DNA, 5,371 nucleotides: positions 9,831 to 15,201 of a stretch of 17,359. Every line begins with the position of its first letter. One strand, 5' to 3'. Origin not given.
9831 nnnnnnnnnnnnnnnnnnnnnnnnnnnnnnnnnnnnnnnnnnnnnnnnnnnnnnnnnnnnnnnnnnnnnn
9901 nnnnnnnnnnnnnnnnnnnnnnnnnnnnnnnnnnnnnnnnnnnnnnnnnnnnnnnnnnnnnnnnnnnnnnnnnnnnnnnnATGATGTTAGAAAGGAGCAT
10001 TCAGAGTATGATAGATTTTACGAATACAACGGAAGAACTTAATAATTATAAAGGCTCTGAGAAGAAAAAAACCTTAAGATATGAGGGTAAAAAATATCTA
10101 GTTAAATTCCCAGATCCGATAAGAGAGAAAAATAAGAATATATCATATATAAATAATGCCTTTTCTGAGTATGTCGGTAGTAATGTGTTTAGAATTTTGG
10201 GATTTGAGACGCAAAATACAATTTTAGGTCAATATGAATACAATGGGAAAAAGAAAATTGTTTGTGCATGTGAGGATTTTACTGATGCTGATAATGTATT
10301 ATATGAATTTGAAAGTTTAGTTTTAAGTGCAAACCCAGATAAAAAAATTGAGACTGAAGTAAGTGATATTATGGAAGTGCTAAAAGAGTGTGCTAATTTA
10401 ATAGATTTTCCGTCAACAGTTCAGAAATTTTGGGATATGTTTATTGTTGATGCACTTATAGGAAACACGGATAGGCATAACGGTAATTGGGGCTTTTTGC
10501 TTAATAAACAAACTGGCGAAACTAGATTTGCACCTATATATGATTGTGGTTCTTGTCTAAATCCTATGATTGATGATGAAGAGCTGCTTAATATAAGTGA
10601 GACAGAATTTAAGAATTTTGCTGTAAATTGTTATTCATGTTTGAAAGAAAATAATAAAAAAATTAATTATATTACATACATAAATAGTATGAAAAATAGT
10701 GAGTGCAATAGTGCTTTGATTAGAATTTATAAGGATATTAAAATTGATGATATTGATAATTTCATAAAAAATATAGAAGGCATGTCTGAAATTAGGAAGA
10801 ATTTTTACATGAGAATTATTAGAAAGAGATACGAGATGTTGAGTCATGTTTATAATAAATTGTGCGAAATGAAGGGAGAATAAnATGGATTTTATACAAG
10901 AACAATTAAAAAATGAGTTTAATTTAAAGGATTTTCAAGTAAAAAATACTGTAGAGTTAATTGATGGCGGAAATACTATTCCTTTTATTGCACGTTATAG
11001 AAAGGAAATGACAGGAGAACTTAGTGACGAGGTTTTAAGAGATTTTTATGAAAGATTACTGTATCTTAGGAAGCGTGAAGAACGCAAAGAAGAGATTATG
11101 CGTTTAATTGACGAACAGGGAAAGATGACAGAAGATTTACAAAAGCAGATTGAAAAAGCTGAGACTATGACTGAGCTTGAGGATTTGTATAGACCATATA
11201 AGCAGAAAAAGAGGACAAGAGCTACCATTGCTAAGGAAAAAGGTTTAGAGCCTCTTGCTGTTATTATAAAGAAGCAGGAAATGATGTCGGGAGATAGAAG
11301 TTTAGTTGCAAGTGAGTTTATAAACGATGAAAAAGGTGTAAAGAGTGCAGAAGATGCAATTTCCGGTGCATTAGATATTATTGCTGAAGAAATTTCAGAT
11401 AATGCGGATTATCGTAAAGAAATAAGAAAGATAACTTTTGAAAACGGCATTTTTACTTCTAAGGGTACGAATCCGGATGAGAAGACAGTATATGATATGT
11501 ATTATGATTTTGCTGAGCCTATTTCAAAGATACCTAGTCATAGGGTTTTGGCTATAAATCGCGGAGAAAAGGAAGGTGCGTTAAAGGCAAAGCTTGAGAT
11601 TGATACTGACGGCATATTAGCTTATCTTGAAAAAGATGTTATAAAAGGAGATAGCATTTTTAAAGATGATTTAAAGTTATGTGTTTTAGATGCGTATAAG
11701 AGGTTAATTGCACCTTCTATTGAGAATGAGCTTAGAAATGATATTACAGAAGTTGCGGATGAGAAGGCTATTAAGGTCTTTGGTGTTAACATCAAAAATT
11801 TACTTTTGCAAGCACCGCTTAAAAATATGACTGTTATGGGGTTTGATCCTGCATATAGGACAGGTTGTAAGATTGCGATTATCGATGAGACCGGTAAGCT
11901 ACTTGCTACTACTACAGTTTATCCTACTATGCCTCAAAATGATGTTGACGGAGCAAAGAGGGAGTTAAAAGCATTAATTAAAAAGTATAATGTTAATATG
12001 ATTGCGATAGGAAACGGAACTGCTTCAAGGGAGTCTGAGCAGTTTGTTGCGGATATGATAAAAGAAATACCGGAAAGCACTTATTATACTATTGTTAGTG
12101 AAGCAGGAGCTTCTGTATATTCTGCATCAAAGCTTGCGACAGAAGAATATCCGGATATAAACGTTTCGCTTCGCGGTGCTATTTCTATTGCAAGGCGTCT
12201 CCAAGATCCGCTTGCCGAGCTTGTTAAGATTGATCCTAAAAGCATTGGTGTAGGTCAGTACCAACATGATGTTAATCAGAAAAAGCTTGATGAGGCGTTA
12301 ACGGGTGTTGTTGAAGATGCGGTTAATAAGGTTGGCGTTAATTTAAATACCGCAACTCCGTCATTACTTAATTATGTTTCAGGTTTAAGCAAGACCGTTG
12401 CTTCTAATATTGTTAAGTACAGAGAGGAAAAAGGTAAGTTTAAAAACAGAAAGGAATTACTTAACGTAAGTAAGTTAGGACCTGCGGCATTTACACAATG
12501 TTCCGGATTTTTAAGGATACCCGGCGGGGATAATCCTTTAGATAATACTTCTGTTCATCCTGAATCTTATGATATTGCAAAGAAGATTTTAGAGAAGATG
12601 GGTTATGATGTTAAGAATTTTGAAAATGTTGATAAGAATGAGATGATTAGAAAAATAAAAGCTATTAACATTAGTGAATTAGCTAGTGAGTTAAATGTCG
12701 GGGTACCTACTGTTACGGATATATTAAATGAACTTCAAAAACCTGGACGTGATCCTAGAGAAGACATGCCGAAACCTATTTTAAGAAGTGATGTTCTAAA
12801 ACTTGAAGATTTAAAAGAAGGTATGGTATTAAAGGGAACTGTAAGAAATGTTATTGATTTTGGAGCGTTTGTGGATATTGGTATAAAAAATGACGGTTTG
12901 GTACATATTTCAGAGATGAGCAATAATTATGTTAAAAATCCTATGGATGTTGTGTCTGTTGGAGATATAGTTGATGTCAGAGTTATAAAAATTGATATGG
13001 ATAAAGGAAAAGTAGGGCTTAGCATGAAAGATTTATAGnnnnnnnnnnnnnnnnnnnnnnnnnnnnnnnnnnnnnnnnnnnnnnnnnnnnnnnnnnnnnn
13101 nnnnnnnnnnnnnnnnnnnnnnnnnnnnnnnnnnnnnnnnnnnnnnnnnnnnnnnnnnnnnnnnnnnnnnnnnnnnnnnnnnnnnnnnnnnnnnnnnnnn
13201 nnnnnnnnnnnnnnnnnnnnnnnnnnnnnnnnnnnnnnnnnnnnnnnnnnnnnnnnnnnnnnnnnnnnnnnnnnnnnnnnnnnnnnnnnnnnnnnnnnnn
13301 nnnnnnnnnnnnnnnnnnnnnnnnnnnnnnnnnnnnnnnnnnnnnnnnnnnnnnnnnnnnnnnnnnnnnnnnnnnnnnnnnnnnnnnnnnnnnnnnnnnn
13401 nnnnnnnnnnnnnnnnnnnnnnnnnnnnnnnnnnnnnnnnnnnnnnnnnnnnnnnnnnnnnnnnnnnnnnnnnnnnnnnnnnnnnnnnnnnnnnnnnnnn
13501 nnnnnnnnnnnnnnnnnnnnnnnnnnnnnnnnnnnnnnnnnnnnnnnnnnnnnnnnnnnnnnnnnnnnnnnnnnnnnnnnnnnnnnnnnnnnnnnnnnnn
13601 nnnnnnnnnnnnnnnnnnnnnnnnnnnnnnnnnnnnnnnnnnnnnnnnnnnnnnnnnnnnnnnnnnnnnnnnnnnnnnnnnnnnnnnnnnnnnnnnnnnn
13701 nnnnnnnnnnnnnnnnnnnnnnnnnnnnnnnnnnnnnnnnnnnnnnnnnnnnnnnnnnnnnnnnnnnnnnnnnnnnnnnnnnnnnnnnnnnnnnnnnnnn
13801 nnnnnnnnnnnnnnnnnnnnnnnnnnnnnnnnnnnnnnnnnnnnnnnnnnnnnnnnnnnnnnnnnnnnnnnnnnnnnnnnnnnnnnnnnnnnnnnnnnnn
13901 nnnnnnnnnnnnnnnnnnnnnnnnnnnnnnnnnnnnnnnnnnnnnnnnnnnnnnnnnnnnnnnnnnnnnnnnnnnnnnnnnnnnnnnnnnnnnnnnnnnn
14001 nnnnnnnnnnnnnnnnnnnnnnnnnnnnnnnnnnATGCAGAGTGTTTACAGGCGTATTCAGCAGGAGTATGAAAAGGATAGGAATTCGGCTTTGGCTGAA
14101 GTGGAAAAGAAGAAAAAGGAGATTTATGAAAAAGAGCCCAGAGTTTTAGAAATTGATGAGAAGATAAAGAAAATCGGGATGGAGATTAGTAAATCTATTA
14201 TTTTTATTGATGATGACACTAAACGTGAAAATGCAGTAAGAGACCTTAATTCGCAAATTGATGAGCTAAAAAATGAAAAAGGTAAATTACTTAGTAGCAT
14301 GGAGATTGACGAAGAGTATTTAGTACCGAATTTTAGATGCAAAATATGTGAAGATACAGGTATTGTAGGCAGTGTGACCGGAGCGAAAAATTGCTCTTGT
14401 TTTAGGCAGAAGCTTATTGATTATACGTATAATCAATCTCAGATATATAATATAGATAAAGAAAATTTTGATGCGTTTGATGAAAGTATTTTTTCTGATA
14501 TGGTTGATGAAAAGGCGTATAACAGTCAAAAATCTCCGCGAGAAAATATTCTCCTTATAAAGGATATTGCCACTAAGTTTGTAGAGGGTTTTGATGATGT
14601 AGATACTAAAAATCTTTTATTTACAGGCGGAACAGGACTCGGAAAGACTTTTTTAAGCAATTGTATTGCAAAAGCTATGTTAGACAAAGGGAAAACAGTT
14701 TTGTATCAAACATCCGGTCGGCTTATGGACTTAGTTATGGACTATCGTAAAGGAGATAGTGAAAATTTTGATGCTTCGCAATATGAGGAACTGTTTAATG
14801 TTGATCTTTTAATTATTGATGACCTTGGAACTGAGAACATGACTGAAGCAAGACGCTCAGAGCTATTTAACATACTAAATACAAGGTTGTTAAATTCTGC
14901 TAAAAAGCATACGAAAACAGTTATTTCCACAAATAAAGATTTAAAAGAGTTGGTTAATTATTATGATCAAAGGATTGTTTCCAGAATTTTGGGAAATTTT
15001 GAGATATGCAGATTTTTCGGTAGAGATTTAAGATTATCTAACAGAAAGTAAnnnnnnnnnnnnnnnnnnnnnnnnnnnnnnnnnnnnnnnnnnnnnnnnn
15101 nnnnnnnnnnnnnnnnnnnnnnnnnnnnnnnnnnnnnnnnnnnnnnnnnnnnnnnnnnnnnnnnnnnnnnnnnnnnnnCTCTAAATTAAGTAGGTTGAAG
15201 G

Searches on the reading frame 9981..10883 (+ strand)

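Call 5: search_protein_families(library=pfam, proteins=[window:9981-10883:+], max_evalue=0.01)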
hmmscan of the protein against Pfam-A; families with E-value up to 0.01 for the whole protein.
window:9981-10883:+ (300 aa): 2 families
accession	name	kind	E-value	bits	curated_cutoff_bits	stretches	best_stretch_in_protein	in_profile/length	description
PF07804.18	HipA_C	-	6.3e-14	52.6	30.5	1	25-207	5-176/213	HipA-like C-terminal domain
PF00454.33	PI3_PI4_kinase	-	0.0021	18.5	27.1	1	152-194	136-173/241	Phosphatidylinositol 3- and 4-kinase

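Call 7: search_protein_families(library=padloc, proteins=[window:9981-10883:+], max_evalue=0.01)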
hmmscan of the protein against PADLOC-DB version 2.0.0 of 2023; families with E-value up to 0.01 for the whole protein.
window:9981-10883:+ (300 aa): 9 families
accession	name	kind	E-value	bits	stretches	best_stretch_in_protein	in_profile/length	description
PDLC04340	PDC-M03A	-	1e-36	124.9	1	10-293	3-278/280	-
PDLC04342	PDC-M03A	-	2e-23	81.4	1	9-290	5-296/299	-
PDLC04344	PDC-M03A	-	2.8e-19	67.7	1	11-288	8-299/305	-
PDLC04339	PDC-M03A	-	1.4e-17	62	1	26-293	20-290/293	-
PDLC04345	PDC-M03A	-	2.4e-08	31.6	1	36-287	32-298/302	-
PDLC04341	PDC-M03A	-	1.2e-06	26.2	1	153-219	152-219/294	-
PDLC04337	PDC-M03A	-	2.2e-06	25.4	1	148-202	88-142/250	-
PDLC04338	PDC-M03A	-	2.7e-05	21.4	1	28-195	125-303/428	-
PDLC04343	PDC-M03A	-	0.00014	19.1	1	150-206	214-272/370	-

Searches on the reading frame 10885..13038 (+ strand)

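Call 5: search_protein_families(library=pfam, proteins=[window:10885-13038:+], max_evalue=0.01)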
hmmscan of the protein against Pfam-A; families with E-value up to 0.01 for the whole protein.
window:10885-13038:+ (717 aa): 11 families
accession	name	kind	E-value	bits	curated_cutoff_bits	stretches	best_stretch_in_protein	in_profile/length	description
PF16921.10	Tex_YqgF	-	4.2e-57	192.5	27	1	316-440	2-126/126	Tex protein YqgF-like domain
PF12836.13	HHH_3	-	1.2e-27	96.2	27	1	480-544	1-65/65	Helix-hairpin-helix motif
PF22706.1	Tex_central_region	-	1.5e-27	97.2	27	1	141-299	9-178/178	Tex central region-like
PF09371.15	Tex_N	-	5.2e-27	93.8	32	1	4-76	3-75/75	Tex-like protein N-terminal domain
PF17674.7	HHH_9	-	2.5e-23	83.1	23.1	1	550-625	1-70/70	HHH domain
PF00575.29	S1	-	1.2e-19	70.8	22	1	643-715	2-74/74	S1 RNA binding domain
PF14635.12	HHH_7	-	6e-11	43.1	27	1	453-546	5-104/104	Helix-hairpin-helix motif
PF23459.1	S1_RRP5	-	2.6e-06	28.3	27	1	643-713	1-71/72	RRP5 S1 domain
PF14639.11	YqgF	-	3.8e-06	27.2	35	1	360-447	54-147/150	Holliday-junction resolvase-like of SPT6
PF01047.28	MarR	-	0.0011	19.3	24.6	1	588-620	12-44/59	MarR family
PF03934.19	T2SSK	-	0.0015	19.3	24.2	1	485-531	1-47/63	Type II secretion system (T2SS), protein K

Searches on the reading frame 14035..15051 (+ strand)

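Call 5: search_protein_families(library=pfam, proteins=[window:14035-15051:+], max_evalue=0.01)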
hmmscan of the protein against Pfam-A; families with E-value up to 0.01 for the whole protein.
window:14035-15051:+ (338 aa): 4 families
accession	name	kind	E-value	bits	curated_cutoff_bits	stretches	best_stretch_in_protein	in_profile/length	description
PF01695.23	IstB_IS21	-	4.4e-15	56.3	24.1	1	190-309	91-202/238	IstB-like ATP binding protein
PF00308.24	Bac_DnaA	-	3e-11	44.2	23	1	192-318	35-155/162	Bacterial DnaA ATPAse domain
PF00004.35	AAA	-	0.00069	20.5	21.2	0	194-301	1-110/131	ATPase family associated with various cellular activities (AAA)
PF20720.3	nSTAND3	-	0.0089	16.2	27.2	0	192-228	18-54/155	Novel STAND NTPase 3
